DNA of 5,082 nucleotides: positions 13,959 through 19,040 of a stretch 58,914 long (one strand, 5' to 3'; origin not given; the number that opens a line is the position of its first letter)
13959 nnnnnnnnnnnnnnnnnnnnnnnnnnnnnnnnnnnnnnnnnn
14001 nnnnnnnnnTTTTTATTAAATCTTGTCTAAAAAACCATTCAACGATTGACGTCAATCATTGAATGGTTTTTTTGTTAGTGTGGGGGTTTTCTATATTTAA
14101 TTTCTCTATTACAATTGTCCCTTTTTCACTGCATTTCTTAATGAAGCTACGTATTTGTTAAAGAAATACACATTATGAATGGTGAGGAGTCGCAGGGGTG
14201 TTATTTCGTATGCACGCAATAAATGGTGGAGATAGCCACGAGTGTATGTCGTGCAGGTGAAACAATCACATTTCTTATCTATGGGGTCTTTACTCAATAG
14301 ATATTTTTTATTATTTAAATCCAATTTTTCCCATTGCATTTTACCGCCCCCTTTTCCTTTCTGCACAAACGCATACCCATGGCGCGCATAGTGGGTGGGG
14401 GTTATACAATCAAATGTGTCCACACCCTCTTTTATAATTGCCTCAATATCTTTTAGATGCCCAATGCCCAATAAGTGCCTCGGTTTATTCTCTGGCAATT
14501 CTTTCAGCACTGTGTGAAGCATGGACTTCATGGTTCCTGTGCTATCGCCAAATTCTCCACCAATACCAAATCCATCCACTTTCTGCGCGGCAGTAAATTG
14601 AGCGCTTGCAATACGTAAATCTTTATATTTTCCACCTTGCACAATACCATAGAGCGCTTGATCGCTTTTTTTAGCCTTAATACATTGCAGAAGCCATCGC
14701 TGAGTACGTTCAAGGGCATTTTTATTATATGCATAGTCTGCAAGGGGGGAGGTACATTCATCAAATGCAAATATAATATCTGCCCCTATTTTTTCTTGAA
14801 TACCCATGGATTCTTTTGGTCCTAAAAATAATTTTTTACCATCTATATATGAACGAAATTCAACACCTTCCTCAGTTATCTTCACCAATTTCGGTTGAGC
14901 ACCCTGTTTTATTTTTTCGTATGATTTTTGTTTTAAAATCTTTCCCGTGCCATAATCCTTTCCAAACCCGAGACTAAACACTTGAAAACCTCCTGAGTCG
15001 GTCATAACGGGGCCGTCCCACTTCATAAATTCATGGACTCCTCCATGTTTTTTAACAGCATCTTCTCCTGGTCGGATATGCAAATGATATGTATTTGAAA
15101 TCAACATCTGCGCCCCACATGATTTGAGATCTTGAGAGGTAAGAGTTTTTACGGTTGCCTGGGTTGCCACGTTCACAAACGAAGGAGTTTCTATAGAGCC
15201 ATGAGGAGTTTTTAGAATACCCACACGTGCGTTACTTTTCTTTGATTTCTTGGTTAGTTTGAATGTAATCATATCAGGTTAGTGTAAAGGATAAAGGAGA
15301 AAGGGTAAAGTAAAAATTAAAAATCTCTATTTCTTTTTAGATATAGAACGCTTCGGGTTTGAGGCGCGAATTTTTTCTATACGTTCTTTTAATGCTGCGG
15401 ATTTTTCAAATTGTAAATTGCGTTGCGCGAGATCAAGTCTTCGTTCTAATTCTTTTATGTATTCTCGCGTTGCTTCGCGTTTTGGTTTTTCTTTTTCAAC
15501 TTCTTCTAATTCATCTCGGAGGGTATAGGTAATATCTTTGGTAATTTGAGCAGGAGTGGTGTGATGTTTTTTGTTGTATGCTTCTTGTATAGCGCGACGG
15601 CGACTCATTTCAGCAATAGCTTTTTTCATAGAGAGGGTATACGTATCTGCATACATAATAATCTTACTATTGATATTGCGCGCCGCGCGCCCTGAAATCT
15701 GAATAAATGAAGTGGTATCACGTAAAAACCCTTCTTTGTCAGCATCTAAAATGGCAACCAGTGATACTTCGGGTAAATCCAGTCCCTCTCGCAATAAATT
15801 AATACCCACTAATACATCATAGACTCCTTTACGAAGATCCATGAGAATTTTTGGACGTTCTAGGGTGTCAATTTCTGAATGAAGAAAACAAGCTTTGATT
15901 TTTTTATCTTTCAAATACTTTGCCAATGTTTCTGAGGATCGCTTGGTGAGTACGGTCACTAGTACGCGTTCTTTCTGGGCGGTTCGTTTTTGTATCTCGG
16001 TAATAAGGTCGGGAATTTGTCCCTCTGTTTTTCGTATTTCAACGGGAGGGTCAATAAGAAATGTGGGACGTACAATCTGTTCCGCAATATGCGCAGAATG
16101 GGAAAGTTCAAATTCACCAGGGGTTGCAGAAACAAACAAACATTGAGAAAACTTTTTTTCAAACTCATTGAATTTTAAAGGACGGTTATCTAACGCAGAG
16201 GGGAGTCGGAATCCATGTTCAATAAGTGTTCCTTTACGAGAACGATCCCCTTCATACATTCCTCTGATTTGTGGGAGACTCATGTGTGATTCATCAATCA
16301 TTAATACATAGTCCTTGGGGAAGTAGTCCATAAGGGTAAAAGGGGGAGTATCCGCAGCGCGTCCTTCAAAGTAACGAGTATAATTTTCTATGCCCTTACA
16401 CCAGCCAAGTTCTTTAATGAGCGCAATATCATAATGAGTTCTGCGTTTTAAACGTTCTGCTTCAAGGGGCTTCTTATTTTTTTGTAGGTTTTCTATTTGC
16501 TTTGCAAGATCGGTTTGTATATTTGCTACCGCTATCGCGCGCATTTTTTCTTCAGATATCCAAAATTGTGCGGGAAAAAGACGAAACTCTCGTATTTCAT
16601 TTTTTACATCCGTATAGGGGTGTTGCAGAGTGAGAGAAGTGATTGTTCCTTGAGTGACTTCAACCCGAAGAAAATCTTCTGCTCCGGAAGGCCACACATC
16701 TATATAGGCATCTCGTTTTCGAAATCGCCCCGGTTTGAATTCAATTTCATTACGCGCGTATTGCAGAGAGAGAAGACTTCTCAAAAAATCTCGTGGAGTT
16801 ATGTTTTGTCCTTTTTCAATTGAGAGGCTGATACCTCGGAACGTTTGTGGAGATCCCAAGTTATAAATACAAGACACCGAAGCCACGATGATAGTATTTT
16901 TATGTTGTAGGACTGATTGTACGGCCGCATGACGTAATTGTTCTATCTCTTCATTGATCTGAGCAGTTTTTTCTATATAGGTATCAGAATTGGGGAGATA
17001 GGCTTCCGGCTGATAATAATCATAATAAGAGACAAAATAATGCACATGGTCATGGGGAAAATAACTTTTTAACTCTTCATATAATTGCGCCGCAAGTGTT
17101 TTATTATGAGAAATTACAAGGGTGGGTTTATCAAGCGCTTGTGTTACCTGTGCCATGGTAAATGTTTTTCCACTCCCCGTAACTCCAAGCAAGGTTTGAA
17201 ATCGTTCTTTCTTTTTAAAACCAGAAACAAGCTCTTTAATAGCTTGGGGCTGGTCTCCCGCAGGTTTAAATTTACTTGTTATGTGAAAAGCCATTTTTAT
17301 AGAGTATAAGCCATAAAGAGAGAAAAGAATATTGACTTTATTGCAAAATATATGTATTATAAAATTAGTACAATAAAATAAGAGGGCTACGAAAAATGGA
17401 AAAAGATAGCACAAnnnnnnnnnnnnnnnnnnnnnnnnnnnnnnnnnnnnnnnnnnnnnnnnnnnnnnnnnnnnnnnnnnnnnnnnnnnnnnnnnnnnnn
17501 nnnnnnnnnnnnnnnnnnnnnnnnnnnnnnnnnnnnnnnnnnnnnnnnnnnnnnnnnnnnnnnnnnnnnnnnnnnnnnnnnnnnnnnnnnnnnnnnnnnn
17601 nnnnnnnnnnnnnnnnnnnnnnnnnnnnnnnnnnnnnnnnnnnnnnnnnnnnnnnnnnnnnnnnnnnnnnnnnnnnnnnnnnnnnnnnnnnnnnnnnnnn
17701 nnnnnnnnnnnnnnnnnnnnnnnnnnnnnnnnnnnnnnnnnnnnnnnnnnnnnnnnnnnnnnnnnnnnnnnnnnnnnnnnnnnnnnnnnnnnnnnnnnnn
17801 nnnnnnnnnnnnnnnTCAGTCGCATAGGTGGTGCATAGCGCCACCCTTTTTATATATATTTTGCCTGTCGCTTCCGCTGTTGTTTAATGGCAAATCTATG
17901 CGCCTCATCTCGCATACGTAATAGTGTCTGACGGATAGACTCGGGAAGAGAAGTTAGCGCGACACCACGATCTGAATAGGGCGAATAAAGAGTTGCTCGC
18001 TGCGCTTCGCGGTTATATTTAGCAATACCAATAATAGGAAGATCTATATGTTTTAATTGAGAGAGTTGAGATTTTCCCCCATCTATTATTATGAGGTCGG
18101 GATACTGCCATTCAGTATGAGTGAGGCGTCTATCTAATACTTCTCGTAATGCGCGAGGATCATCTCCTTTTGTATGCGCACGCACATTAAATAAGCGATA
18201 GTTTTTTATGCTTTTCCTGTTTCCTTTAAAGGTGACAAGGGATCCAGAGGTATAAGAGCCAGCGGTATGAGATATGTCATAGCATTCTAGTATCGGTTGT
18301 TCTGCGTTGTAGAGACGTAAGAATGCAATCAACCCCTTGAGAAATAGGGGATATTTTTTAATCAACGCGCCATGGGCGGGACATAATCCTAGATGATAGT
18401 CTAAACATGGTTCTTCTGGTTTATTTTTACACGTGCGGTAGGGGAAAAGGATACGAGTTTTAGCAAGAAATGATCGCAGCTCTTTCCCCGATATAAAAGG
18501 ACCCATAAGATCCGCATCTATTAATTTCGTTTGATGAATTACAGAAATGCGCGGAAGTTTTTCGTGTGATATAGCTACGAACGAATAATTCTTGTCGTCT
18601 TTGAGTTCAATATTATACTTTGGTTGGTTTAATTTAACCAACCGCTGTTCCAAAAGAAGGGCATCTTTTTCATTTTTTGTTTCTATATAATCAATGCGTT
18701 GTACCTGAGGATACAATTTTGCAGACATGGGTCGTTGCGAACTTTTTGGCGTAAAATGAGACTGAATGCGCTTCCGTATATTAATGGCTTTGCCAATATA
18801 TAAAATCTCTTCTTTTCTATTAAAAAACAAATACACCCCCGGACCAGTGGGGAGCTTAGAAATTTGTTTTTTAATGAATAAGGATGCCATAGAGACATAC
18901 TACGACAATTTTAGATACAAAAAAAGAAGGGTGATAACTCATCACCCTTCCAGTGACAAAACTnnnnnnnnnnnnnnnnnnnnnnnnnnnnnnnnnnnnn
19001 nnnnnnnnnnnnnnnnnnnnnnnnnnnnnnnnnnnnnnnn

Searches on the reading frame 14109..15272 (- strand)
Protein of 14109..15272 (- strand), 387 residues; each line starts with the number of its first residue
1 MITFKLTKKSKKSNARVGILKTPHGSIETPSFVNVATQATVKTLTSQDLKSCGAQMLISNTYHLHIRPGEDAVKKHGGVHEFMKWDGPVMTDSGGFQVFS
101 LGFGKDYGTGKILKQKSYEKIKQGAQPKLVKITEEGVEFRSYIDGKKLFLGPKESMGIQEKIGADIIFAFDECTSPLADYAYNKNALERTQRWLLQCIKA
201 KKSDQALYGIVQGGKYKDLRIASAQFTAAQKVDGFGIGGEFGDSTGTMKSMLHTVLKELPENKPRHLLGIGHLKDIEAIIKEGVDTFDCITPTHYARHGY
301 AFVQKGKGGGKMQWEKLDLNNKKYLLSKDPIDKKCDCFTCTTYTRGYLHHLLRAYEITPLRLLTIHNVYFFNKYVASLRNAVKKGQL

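Call 14: search_protein_families(library=pfam, proteins=[window:14109-15272:-], max_evalue=0.01)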
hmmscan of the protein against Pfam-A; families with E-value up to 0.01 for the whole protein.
window:14109-15272:- (387 aa): 1 family
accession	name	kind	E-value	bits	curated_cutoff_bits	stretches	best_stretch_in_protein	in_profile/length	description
PF01702.25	TGT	-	4.6e-126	421.1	26.3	1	14-387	2-344/357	Queuine tRNA-ribosyltransferase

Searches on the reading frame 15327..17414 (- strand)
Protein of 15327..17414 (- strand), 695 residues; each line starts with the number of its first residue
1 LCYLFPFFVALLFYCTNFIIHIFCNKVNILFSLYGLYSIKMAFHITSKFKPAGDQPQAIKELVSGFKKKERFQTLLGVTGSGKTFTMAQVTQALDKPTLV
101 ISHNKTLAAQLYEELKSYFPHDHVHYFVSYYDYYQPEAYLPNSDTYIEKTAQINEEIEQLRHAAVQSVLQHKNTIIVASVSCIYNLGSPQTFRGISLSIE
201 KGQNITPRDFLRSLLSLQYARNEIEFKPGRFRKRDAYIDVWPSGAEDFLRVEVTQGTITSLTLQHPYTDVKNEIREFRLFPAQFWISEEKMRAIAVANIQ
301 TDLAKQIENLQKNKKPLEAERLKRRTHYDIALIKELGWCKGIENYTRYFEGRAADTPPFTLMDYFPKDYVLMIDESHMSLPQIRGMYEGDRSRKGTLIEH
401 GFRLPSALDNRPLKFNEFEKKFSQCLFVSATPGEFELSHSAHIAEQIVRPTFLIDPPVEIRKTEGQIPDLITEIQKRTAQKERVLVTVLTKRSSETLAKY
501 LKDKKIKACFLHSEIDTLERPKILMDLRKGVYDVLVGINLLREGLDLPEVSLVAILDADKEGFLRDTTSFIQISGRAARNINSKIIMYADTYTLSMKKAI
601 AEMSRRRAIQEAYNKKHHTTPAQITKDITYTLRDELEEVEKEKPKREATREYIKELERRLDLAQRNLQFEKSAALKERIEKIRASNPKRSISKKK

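Call 78: search_protein_families(library=pfam, proteins=[window:15327-17414:-], max_evalue=0.0001)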
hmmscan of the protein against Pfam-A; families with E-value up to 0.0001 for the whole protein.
window:15327-17414:- (695 aa): 5 families
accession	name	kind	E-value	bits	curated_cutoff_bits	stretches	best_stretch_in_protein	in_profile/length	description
PF00271.37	Helicase_C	-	4.7e-20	72.3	23.5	1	470-580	6-109/110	Helicase conserved C-terminal domain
PF12344.14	UvrB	-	1.3e-17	63.8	27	1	587-628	1-42/43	Ultra-violet resistance protein B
PF17757.6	UvrB_inter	-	5.5e-17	62.1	22.9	1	197-283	1-89/91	UvrB interaction domain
PF04851.21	ResIII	-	1.8e-11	44.6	22.5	1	50-157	3-114/164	Type III restriction enzyme, res subunit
PF00270.35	DEAD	-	3.8e-05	23.9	26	0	55-128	4-80/167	DEAD/DEAH box helicase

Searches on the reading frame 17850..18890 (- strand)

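Call 78: search_protein_families(library=pfam, proteins=[window:17850-18890:-], max_evalue=0.0001)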
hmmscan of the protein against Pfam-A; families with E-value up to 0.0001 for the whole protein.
window:17850-18890:- (346 aa): 2 families
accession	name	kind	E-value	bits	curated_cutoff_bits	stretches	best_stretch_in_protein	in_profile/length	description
PF08459.17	UvrC_RNaseH_dom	-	5.5e-32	111.2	22.3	1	200-335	12-159/159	UvrC RNAse H endonuclease domain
PF01541.30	GIY-YIG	-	1e-10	42.2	22.6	1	18-93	3-78/78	GIY-YIG catalytic domain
